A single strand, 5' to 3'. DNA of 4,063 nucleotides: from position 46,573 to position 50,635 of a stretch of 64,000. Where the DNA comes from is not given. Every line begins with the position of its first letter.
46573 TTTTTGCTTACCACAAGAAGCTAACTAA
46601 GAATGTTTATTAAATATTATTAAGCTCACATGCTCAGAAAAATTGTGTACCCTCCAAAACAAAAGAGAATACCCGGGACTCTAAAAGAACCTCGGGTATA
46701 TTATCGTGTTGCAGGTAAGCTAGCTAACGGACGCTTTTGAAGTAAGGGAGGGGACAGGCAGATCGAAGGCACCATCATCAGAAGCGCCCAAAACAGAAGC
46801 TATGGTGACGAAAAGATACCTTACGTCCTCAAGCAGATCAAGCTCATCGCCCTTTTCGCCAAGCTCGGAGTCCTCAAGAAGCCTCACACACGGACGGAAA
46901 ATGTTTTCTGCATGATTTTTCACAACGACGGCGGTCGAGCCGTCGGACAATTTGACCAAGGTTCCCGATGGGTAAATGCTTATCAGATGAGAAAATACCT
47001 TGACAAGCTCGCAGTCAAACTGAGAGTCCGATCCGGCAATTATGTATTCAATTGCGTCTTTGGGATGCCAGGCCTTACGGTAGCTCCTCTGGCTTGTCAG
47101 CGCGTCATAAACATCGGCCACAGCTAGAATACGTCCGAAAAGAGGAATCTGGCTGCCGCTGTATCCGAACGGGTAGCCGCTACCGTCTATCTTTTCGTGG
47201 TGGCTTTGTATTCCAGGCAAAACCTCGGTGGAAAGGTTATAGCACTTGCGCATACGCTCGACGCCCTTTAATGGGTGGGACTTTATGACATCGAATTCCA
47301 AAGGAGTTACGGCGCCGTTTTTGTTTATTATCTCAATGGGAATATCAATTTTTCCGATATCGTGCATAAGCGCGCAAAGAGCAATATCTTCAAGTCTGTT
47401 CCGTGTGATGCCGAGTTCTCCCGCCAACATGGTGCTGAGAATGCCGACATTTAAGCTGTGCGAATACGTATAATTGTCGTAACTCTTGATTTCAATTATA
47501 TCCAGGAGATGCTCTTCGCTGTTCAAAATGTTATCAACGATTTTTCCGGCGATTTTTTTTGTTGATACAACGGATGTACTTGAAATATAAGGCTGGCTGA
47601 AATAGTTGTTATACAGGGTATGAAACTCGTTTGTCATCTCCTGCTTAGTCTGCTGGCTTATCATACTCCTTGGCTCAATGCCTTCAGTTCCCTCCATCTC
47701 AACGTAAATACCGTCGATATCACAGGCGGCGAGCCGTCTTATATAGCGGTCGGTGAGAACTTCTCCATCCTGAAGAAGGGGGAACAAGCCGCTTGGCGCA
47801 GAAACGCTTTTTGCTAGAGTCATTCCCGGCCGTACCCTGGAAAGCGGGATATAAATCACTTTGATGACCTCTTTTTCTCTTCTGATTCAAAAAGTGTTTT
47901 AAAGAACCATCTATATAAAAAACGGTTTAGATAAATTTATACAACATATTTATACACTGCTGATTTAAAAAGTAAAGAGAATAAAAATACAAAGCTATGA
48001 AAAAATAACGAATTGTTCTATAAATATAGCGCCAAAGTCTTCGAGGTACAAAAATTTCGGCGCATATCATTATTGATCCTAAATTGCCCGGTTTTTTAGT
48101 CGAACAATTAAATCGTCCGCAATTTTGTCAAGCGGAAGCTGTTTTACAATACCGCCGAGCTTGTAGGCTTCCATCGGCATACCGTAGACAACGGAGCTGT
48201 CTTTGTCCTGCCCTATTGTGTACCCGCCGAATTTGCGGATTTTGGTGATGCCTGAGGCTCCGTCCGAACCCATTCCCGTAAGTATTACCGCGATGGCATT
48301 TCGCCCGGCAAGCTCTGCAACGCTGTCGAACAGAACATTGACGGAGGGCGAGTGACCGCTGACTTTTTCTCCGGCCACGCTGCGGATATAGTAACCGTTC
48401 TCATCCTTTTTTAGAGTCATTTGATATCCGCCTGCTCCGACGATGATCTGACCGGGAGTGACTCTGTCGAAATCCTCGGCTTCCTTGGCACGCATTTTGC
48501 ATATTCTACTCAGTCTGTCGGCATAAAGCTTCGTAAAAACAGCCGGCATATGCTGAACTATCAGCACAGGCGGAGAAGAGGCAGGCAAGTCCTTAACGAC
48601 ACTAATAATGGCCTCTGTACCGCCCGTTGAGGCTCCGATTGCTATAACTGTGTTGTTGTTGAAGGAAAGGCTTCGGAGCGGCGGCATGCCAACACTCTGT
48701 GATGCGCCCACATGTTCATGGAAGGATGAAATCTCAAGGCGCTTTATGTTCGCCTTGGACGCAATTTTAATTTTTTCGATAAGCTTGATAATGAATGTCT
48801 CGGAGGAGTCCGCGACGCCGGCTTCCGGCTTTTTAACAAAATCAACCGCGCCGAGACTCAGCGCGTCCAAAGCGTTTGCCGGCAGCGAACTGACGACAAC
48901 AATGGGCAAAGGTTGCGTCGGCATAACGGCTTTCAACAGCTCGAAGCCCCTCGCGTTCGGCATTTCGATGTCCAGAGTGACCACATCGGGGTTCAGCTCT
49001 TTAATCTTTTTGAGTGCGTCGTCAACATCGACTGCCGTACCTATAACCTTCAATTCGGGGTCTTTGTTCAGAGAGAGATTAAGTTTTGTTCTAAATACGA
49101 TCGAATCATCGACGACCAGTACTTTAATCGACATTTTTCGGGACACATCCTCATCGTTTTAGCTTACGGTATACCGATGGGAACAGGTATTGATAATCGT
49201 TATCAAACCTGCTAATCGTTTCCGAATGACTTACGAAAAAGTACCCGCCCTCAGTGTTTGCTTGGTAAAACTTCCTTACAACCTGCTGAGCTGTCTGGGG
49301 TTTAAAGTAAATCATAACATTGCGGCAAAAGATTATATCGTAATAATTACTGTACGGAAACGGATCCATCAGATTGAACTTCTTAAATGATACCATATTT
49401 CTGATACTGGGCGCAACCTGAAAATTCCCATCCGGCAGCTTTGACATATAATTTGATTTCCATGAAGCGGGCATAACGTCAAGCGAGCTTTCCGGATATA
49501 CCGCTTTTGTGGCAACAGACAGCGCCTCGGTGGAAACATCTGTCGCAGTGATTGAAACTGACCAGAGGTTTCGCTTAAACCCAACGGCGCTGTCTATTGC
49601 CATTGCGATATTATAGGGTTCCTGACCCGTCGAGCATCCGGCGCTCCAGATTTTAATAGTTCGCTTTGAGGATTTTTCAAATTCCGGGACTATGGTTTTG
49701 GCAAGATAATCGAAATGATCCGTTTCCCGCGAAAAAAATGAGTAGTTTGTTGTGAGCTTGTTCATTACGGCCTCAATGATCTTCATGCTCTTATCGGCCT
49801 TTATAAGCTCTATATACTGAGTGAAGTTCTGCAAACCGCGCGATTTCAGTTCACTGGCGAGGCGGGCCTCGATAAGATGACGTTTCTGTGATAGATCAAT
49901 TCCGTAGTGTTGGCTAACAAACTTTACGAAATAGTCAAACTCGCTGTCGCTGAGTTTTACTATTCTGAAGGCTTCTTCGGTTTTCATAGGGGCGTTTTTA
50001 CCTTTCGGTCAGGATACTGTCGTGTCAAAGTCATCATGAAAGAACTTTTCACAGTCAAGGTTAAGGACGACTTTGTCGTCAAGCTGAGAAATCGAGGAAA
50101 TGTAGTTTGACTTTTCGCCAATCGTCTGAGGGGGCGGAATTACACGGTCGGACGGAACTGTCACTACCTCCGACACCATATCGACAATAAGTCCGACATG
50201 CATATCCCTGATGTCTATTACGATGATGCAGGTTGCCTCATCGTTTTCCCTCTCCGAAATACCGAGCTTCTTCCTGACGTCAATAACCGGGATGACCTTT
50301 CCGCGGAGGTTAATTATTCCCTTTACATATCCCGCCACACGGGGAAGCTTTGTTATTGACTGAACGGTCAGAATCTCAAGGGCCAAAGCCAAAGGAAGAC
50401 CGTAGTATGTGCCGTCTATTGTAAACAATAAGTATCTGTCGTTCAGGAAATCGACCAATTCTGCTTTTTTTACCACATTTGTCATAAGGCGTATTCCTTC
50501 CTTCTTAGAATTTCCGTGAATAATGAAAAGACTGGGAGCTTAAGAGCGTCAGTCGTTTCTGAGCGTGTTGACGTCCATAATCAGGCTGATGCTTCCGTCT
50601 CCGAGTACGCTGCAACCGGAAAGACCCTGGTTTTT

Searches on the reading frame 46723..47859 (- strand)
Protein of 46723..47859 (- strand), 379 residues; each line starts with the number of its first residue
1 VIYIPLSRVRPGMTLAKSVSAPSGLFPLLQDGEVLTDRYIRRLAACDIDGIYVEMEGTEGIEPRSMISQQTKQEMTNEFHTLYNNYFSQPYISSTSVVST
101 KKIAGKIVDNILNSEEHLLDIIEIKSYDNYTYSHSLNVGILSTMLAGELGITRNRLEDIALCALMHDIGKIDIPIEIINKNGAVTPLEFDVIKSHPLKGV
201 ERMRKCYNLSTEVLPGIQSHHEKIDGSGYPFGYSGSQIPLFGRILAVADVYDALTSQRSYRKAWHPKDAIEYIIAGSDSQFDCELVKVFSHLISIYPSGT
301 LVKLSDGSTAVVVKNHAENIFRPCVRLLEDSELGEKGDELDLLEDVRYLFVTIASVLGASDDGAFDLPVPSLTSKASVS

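Call 24: search_protein_families(library=pfam, proteins=[window:46723-47859:-], max_evalue=0.001)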
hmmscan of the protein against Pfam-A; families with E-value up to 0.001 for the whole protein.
window:46723-47859:- (379 aa): 3 families
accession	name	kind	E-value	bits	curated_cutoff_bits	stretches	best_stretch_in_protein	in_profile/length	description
PF13487.12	HD_5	-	8.8e-32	110.6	27.2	1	125-285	8-170/170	HD domain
PF01966.28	HD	-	2.6e-18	66.9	22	1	131-253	1-115/116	HD domain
PF08668.18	HDOD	-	0.00031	20.7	22.9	1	133-171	97-133/196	HDOD domain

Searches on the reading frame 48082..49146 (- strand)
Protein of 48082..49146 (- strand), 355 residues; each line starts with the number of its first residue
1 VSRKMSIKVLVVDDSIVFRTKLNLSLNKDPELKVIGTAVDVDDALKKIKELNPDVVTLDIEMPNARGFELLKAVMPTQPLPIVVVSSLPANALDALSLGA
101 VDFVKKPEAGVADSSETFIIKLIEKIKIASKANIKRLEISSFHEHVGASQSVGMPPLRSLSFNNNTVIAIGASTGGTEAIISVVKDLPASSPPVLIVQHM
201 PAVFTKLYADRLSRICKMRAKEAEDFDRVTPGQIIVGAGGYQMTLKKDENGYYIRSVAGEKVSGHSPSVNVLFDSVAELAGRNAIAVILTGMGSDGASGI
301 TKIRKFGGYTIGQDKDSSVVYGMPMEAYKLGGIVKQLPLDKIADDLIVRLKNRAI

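Call 24: search_protein_families(library=pfam, proteins=[window:48082-49146:-], max_evalue=0.001)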
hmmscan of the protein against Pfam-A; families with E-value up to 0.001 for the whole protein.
window:48082-49146:- (355 aa): 2 families
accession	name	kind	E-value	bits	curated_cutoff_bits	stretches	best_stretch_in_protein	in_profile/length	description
PF01339.22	CheB_methylest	-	1.4e-59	201.2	24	1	168-346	1-174/174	CheB methylesterase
PF00072.30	Response_reg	-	2.3e-18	66.8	30.2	1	9-108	1-101/111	Response regulator receiver domain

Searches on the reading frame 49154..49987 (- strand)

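Call 25: search_protein_families(library=pfam, proteins=[window:49154-49987:-], max_evalue=0.001)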
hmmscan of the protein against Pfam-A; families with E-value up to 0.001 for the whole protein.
window:49154-49987:- (278 aa): 5 families
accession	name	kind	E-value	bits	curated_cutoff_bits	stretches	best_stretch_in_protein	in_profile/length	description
PF01739.24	CheR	-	1.6e-53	181.5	27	1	83-266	3-187/195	CheR methyltransferase, SAM binding domain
PF03705.20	CheR_N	-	2.7e-12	46.6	27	1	16-66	2-53/53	CheR methyltransferase, all-alpha domain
PF08241.18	Methyltransf_11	-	8.6e-05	23.5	21.2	0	194-252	43-95/95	Methyltransferase domain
PF08242.18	Methyltransf_12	-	0.00026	22.1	30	0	143-250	20-98/98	Methyltransferase domain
PF13649.12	Methyltransf_25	-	0.00038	21.5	27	0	203-248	52-97/97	Methyltransferase domain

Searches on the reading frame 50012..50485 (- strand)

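Call 25: search_protein_families(library=pfam, proteins=[window:50012-50485:-], max_evalue=0.001)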
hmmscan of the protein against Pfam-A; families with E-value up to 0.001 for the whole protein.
window:50012-50485:- (158 aa): 1 family
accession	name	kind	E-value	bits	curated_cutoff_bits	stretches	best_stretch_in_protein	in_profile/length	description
PF01584.24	CheW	-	2.8e-36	124.6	23.5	1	18-151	2-136/138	CheW-like domain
